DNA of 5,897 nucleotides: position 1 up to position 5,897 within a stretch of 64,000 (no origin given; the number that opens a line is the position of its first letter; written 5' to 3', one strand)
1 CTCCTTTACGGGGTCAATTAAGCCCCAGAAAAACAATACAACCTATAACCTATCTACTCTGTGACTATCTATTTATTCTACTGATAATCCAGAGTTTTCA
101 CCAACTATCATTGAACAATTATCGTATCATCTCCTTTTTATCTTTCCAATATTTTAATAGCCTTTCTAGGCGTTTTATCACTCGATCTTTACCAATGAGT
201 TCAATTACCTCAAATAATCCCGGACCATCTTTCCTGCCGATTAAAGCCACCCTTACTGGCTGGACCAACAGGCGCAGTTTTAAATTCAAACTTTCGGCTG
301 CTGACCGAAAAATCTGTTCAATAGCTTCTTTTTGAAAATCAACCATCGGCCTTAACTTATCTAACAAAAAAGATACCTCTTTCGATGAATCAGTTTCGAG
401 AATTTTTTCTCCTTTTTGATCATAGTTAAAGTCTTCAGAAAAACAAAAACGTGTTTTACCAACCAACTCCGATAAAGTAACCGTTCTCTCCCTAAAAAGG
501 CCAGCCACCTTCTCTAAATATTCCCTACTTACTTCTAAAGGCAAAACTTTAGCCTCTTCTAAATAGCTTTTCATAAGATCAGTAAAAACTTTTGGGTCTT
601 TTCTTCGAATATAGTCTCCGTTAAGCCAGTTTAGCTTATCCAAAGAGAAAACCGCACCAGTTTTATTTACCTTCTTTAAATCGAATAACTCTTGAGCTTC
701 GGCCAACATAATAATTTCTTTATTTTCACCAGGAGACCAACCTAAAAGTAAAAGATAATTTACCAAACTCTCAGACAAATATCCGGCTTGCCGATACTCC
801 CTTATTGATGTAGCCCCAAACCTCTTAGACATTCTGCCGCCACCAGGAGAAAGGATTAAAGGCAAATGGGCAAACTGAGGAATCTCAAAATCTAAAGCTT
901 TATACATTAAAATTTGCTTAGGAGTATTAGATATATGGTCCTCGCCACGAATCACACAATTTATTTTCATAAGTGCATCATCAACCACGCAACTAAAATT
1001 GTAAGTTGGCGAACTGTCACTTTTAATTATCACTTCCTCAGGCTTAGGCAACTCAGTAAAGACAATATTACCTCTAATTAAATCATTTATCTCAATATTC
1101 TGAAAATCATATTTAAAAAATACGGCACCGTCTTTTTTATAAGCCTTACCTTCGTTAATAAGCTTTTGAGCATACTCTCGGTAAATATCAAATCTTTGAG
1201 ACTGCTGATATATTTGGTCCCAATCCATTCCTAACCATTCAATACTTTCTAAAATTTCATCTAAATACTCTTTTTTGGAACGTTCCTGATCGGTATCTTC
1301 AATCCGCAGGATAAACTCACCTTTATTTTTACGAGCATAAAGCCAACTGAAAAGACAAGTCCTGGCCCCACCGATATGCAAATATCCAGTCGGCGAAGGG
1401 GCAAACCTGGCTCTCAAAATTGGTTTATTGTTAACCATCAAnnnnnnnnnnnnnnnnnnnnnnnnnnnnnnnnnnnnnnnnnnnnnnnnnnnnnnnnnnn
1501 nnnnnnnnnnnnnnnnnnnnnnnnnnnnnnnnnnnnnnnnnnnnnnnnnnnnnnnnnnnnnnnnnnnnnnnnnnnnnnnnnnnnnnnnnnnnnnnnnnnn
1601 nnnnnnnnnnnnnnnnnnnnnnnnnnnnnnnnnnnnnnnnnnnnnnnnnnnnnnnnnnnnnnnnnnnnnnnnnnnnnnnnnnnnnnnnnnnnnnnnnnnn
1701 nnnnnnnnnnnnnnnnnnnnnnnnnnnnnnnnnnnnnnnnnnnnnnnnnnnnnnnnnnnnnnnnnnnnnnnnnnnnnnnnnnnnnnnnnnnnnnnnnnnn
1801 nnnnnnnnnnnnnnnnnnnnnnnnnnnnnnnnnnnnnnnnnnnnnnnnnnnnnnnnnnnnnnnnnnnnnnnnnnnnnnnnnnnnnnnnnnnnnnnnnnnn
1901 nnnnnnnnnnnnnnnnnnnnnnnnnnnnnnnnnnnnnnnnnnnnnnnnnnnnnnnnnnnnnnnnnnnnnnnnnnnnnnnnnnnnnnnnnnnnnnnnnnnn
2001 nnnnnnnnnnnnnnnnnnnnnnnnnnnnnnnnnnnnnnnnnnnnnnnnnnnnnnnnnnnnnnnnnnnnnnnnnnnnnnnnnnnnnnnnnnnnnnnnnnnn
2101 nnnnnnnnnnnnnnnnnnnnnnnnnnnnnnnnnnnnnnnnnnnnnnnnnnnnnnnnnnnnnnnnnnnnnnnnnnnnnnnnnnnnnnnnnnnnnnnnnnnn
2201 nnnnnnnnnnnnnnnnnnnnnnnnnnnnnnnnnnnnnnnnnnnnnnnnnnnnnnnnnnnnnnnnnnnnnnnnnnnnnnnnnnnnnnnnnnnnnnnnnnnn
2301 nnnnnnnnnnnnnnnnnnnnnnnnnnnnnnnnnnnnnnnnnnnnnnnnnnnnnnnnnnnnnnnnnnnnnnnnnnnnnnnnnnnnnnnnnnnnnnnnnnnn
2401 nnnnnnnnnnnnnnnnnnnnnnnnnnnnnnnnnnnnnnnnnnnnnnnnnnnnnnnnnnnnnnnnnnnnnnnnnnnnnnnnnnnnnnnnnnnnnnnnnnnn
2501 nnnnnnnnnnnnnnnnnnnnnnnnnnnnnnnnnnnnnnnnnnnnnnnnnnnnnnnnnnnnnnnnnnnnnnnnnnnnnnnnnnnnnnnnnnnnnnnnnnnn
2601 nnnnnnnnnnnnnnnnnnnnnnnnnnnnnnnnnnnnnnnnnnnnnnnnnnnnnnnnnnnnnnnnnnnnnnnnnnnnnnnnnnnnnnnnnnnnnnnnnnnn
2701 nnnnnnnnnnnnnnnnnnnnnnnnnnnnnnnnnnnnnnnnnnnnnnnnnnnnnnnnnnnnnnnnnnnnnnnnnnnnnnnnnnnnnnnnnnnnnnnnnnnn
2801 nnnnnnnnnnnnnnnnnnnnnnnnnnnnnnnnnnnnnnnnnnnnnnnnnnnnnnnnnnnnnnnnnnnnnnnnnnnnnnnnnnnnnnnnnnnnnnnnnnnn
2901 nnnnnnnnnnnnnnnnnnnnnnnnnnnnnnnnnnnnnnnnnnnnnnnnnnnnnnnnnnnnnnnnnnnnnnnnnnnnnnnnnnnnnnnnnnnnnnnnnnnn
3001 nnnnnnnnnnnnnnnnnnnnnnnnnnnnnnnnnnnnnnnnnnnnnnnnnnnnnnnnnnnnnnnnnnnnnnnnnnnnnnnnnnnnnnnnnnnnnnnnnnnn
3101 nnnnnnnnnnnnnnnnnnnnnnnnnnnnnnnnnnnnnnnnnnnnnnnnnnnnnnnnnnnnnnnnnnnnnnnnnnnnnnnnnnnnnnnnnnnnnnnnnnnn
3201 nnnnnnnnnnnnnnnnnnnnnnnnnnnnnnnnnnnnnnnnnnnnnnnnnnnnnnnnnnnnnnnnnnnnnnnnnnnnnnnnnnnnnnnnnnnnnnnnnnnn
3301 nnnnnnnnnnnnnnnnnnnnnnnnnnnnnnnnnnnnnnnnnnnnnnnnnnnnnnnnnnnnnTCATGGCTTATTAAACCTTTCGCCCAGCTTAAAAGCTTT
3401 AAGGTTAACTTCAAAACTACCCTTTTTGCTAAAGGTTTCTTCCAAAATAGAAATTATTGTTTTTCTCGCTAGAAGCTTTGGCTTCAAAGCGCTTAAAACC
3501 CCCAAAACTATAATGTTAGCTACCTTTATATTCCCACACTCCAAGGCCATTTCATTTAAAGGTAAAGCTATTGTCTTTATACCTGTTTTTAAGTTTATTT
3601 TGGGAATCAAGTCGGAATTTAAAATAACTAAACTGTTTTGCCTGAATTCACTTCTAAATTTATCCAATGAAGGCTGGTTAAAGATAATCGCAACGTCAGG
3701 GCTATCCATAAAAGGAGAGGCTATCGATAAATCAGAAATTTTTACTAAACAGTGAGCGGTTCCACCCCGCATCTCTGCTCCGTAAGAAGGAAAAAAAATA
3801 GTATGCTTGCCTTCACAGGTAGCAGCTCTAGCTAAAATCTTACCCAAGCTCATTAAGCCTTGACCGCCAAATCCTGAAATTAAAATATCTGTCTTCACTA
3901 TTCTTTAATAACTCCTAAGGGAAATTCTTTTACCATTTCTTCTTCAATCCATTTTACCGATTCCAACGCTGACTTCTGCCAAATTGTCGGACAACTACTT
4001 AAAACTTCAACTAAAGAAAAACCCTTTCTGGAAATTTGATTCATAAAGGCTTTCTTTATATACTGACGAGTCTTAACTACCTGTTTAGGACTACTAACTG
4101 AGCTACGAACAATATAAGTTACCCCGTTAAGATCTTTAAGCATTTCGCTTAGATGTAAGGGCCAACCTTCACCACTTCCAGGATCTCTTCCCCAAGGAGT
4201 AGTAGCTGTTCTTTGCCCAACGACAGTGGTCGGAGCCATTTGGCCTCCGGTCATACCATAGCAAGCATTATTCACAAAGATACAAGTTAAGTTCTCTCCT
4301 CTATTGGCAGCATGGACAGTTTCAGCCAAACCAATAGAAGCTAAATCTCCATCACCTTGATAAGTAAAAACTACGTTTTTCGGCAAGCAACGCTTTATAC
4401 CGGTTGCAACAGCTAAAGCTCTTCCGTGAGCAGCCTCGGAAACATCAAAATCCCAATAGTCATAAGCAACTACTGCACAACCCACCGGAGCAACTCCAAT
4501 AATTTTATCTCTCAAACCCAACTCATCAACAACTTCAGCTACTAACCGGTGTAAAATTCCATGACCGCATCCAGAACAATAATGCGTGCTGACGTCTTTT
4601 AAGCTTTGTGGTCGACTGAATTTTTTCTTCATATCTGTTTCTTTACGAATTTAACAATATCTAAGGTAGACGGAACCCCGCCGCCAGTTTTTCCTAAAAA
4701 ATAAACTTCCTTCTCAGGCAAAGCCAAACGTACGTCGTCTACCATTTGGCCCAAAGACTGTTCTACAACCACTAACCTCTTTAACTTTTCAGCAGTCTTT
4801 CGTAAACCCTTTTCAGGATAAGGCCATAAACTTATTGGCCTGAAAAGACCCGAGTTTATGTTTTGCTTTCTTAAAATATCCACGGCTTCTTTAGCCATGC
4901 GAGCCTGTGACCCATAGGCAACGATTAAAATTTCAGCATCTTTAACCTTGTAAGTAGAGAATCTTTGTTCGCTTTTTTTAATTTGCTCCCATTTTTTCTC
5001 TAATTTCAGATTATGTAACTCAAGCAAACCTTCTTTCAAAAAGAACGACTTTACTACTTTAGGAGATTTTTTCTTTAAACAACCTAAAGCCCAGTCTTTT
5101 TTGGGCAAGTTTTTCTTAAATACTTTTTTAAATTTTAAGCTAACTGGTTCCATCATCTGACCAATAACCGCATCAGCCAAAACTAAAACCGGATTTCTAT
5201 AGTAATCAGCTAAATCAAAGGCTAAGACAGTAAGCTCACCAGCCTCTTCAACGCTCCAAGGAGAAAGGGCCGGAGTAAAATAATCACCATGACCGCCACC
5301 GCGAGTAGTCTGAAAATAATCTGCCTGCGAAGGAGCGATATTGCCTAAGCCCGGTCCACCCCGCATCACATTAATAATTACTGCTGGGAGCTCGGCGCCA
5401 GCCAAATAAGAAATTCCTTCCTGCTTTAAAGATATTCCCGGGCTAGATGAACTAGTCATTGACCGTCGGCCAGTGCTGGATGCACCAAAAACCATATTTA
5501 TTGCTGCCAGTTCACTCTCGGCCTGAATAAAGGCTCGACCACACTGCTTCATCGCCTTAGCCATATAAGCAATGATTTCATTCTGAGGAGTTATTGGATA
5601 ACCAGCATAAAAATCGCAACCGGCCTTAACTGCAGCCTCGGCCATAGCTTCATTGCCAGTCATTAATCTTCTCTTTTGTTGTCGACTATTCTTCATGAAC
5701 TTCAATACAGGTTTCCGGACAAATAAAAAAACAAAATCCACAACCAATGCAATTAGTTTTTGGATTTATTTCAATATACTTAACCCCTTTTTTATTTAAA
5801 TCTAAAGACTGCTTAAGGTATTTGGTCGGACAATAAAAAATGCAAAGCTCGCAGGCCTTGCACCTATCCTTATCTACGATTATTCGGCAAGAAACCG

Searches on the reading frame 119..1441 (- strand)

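Call 18: search_protein_families(library=pfam, proteins=[window:119-1441:-], max_evalue=0.00001)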
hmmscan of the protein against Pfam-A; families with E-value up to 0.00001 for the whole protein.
window:119-1441:- (440 aa): 2 families
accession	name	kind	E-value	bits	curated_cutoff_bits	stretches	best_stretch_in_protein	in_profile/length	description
PF00749.27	tRNA-synt_1c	-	3.5e-85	286.1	23.4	2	9-103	2-97/314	tRNA synthetases class I (E and Q), catalytic domain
PF19269.4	Anticodon_2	-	9.3e-31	107.5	23.6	1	293-428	9-140/141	Anticodon binding domain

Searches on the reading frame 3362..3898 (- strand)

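Call 18: search_protein_families(library=pfam, proteins=[window:3362-3898:-], max_evalue=0.00001)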
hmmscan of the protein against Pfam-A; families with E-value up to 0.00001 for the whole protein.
window:3362-3898:- (178 aa): 1 family
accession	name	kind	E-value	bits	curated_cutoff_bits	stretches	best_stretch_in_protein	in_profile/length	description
PF01558.24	POR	-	2.4e-33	116.2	27.4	1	11-172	1-171/173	Pyruvate ferredoxin/flavodoxin oxidoreductase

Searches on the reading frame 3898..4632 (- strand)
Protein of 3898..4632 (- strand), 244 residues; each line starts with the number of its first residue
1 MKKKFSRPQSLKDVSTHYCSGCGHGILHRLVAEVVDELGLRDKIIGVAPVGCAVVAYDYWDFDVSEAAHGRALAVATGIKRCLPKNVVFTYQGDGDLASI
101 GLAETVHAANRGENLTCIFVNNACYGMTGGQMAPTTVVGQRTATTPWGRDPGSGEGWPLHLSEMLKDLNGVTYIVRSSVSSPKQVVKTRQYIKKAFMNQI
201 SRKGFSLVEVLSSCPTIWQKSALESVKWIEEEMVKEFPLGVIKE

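Call 18: search_protein_families(library=pfam, proteins=[window:3898-4632:-], max_evalue=0.00001)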
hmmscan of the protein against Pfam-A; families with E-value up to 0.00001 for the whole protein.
window:3898-4632:- (244 aa): 1 family
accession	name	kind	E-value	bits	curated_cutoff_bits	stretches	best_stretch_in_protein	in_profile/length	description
PF02775.26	TPP_enzyme_C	-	1.1e-18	67.9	21.9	1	66-210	27-151/151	Thiamine pyrophosphate enzyme, C-terminal TPP binding domain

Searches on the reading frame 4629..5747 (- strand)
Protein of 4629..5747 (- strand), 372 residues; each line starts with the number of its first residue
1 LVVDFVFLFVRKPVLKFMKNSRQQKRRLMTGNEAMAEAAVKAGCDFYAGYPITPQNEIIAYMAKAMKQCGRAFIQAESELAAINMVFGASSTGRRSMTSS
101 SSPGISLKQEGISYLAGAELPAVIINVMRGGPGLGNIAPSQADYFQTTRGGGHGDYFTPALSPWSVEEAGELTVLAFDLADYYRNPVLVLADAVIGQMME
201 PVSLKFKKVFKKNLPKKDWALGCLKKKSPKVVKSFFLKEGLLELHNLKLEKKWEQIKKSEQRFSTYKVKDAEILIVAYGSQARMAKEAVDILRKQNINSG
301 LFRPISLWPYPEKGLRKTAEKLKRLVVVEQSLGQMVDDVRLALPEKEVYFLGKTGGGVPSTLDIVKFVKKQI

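Call 18: search_protein_families(library=pfam, proteins=[window:4629-5747:-], max_evalue=0.00001)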
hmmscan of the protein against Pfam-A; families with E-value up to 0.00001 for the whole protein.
window:4629-5747:- (372 aa): 3 families
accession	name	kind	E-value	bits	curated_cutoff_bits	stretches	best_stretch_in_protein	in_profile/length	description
PF01855.24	POR_N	-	1.2e-46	159.7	27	1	37-218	1-185/231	Pyruvate flavodoxin/ferredoxin oxidoreductase, thiamine diP-bdg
PF17147.9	PFOR_II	-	8.4e-22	77.9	27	1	271-361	1-99/102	Pyruvate:ferredoxin oxidoreductase core domain II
PF02780.25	Transketolase_C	-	1.5e-09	38.3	25.9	1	268-331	7-70/124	Transketolase, C-terminal domain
